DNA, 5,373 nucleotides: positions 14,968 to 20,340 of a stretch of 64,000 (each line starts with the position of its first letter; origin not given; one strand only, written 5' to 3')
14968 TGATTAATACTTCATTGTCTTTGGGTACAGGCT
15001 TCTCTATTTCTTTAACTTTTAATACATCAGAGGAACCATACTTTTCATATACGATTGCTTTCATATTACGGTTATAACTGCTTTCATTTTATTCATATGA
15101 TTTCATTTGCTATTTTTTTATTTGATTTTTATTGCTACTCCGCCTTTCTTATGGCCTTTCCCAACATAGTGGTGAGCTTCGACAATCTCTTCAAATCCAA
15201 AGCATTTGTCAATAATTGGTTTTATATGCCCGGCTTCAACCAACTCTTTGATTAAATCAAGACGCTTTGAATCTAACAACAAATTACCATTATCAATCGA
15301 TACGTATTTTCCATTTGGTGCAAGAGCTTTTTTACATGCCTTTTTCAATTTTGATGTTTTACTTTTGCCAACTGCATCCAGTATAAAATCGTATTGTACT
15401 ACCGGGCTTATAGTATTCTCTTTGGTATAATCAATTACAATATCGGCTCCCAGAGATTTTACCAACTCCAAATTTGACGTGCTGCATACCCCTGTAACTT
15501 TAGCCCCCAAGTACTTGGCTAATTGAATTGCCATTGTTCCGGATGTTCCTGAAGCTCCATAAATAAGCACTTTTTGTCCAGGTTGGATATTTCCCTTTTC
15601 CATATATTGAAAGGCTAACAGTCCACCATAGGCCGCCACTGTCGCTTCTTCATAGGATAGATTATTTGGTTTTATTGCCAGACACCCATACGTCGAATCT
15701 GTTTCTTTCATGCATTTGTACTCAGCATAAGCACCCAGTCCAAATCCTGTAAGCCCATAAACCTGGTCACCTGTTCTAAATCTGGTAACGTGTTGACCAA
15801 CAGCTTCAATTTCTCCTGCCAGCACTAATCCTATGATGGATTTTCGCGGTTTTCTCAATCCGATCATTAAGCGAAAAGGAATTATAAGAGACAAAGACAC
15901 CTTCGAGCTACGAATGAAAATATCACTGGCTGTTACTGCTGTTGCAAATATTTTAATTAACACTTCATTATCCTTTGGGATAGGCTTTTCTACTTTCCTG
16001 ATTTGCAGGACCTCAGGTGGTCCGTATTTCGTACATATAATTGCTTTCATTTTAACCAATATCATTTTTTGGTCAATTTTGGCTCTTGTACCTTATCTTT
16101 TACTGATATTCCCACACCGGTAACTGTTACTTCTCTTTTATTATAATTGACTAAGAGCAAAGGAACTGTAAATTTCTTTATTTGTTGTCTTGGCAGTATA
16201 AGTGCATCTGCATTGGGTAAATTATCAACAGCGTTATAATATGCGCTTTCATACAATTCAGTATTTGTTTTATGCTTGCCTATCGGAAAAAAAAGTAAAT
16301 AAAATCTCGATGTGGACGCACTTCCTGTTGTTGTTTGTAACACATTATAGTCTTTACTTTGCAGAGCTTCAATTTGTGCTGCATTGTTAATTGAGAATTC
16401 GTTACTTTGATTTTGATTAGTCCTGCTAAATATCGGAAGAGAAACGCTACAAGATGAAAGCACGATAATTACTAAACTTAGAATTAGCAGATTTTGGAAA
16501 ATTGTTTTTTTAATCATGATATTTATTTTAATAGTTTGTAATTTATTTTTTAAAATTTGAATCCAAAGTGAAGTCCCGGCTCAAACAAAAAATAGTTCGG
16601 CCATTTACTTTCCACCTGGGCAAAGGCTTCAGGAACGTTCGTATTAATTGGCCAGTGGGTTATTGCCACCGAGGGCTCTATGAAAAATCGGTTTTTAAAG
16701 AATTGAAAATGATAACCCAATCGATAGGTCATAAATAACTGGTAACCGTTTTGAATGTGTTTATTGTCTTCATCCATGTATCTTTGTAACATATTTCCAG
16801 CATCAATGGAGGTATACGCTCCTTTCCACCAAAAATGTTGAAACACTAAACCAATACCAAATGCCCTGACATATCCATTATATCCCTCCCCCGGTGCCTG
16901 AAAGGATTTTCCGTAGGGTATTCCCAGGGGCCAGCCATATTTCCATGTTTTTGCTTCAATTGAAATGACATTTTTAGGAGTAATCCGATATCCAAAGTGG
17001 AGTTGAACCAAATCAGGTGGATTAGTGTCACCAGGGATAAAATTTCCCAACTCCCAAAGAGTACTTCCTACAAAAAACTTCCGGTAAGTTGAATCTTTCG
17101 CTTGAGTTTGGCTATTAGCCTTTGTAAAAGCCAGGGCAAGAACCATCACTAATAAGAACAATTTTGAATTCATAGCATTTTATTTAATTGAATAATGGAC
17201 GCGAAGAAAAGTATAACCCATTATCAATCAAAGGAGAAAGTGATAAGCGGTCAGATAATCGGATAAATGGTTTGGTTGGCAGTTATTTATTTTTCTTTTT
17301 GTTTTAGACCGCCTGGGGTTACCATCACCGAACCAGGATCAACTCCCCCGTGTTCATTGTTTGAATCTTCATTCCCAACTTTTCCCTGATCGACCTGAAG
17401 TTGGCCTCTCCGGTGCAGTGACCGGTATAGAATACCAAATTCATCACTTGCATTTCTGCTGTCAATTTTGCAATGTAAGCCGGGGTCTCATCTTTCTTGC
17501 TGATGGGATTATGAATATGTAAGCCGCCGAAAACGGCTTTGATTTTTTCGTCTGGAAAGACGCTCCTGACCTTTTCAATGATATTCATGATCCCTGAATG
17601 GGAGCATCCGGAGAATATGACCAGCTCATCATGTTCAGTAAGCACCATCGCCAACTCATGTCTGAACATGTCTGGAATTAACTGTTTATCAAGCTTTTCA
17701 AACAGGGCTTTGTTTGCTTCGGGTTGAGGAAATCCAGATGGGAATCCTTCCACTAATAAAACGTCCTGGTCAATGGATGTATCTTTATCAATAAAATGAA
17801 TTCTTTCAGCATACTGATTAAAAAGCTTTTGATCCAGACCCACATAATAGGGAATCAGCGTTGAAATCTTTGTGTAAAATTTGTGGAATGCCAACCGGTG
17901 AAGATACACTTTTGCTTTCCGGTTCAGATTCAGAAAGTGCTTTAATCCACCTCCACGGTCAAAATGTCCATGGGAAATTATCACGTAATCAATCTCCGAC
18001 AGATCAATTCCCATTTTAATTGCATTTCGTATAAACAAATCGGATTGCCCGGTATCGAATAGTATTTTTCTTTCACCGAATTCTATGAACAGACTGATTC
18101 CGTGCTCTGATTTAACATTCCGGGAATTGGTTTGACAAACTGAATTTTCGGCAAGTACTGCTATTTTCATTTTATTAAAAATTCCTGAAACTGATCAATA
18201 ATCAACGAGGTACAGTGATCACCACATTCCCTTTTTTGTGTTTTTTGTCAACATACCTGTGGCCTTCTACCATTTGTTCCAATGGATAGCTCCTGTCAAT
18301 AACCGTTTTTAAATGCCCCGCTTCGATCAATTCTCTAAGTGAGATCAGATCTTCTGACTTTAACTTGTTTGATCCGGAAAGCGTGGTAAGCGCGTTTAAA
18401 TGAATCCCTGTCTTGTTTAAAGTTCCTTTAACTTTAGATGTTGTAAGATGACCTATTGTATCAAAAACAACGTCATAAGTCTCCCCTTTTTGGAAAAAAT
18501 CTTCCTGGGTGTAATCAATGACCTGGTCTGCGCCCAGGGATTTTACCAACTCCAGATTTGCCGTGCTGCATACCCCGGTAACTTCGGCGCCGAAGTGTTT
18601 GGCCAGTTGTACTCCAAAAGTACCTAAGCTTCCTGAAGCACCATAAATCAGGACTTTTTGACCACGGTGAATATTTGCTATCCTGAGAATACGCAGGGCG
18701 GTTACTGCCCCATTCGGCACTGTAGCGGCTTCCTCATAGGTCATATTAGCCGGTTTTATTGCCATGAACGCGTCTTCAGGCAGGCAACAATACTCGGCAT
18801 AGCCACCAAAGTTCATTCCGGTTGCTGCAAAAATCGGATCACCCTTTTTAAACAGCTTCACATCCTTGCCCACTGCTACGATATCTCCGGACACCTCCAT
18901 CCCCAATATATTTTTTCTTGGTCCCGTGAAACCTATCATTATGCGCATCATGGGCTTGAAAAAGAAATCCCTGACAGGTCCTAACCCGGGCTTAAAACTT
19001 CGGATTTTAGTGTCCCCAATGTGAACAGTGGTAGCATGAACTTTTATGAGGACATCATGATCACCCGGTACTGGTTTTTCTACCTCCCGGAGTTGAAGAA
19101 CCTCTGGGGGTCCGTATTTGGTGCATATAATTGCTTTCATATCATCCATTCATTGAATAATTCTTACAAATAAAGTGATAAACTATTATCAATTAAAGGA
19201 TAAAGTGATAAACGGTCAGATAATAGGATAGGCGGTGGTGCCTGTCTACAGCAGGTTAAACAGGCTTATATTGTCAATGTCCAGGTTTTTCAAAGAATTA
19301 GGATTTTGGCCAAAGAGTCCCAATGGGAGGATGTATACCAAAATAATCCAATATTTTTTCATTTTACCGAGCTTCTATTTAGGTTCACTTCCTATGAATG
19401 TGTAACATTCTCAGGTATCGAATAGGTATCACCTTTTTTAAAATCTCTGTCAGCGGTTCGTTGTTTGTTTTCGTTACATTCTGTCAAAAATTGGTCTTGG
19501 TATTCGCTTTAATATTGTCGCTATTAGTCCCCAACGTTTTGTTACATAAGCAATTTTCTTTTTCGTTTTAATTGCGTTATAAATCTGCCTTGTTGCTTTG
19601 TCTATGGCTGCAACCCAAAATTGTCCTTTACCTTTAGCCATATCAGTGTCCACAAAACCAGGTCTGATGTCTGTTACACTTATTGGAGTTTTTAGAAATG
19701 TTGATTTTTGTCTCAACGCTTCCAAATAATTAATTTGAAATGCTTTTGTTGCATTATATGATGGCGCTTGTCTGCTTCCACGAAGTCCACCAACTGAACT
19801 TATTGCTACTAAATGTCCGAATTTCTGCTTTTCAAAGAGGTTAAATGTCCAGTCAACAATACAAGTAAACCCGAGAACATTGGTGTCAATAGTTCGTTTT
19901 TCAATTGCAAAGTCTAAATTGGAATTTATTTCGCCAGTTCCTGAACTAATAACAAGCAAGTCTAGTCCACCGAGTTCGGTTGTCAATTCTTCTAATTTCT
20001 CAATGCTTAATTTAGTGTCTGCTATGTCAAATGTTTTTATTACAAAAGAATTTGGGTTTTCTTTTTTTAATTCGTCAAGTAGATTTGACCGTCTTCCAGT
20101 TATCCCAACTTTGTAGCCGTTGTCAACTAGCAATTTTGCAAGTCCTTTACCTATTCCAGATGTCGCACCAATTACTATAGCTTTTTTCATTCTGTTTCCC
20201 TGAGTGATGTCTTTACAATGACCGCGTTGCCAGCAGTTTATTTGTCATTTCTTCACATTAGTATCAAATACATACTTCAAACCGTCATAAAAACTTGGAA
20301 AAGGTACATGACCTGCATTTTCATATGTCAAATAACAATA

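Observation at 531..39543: A ~70-nt operator+promoter module, eight full copies and one operator-less copy, heads almost every operon of a 39-kb island: putative LytTR regulon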

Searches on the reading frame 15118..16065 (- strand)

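Call 7: search_protein_families(library=pfam, proteins=[window:15118-16065:-], max_evalue=0.001)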
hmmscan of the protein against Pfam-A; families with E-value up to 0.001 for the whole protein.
window:15118-16065:- (315 aa): 4 families
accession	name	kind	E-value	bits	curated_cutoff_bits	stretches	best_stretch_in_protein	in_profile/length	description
PF13602.12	ADH_zinc_N_2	-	5.1e-17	63.5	27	2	269-310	91-132/134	Zinc-binding dehydrogenase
PF00107.32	ADH_zinc_N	-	2.5e-12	47.3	31.8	1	176-257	3-88/129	Zinc-binding dehydrogenase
PF08240.17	ADH_N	-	3e-11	43.9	23.5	1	32-122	2-97/104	Alcohol dehydrogenase GroES-like domain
PF01262.27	AlaDh_PNT_C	-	0.00028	20.8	23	1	159-229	22-97/214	Alanine dehydrogenase/PNT, C-terminal domain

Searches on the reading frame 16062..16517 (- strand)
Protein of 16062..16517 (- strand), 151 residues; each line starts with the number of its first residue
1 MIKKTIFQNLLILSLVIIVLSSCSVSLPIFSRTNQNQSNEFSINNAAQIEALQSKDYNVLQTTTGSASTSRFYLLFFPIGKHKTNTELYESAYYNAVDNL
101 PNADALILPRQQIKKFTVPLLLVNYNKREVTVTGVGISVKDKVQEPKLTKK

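Call 7: search_protein_families(library=pfam, proteins=[window:16062-16517:-], max_evalue=0.001)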
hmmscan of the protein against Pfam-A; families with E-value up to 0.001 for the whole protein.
window:16062-16517:- (151 aa): 1 family
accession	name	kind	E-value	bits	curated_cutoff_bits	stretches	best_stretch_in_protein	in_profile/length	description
PF20205.3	DUF6567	-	8e-08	32.7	27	1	9-134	6-116/123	Family of unknown function (DUF6567)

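Call 42: search_protein_families(library=ncbifam, proteins=[window:16062-16517:-], max_evalue=0.01)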
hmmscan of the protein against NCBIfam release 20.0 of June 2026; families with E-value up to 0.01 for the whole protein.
window:16062-16517:- (151 aa): 0 families

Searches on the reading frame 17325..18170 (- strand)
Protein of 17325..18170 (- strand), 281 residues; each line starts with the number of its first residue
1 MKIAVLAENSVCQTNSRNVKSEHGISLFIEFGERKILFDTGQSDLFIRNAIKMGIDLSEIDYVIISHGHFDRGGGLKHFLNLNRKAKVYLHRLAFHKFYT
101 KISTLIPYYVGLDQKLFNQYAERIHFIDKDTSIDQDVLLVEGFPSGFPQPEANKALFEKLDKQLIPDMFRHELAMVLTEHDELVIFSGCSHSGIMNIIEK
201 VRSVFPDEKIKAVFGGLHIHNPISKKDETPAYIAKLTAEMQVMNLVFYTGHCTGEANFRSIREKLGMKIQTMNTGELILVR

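Call 7: search_protein_families(library=pfam, proteins=[window:17325-18170:-], max_evalue=0.001)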
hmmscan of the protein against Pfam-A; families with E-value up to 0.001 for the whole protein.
window:17325-18170:- (281 aa): 3 families
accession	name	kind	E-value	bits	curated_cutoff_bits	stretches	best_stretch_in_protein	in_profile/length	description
PF00753.33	Lactamase_B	-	4.9e-12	46.6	22.7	1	26-121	8-97/196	Metallo-beta-lactamase superfamily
PF19583.5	ODP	-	3.6e-06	27.4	27.2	1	28-94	7-75/194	ODP family beta lactamase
PF12706.13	Lactamase_B_2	-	3.3e-05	24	27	1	34-135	1-98/200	Beta-lactamase superfamily domain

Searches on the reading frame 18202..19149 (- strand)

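Call 7: search_protein_families(library=pfam, proteins=[window:18202-19149:-], max_evalue=0.001)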
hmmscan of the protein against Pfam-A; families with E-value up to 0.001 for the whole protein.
window:18202-19149:- (315 aa): 3 families
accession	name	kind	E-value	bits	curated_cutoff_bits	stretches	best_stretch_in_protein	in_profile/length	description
PF13602.12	ADH_zinc_N_2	-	1e-20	75.4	27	1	205-311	1-134/134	Zinc-binding dehydrogenase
PF00107.32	ADH_zinc_N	-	1.5e-12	48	31.8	1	175-240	2-75/129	Zinc-binding dehydrogenase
PF08240.17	ADH_N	-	3.7e-12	46.8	23.5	1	29-131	1-102/104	Alcohol dehydrogenase GroES-like domain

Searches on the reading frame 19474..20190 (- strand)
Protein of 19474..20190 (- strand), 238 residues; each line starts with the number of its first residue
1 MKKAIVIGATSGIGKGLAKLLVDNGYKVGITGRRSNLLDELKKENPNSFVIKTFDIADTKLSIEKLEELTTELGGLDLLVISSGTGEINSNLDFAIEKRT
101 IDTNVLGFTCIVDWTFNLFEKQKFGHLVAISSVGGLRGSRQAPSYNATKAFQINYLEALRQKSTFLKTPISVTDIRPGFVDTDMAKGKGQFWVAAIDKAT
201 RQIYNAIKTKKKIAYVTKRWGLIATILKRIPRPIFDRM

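Call 7: search_protein_families(library=pfam, proteins=[window:19474-20190:-], max_evalue=0.001)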
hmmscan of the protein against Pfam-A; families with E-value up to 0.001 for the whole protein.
window:19474-20190:- (238 aa): 5 families
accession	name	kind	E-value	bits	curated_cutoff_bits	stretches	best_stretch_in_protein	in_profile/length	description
PF00106.31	adh_short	-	1.6e-30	106.5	26.6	1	2-188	1-190/195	short chain dehydrogenase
PF13561.12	adh_short_C2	-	4.5e-17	62.8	27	1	8-192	1-188/236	Enoyl-(Acyl carrier protein) reductase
PF08659.16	KR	-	2.1e-06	28.2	22.6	1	5-161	4-165/180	KR domain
PF13460.12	NAD_binding_10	-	0.00017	21.9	27.2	1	8-190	1-155/184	NAD(P)H-binding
PF01370.27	Epimerase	-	0.00057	19.8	20.9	1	5-133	2-119/240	NAD dependent epimerase/dehydratase family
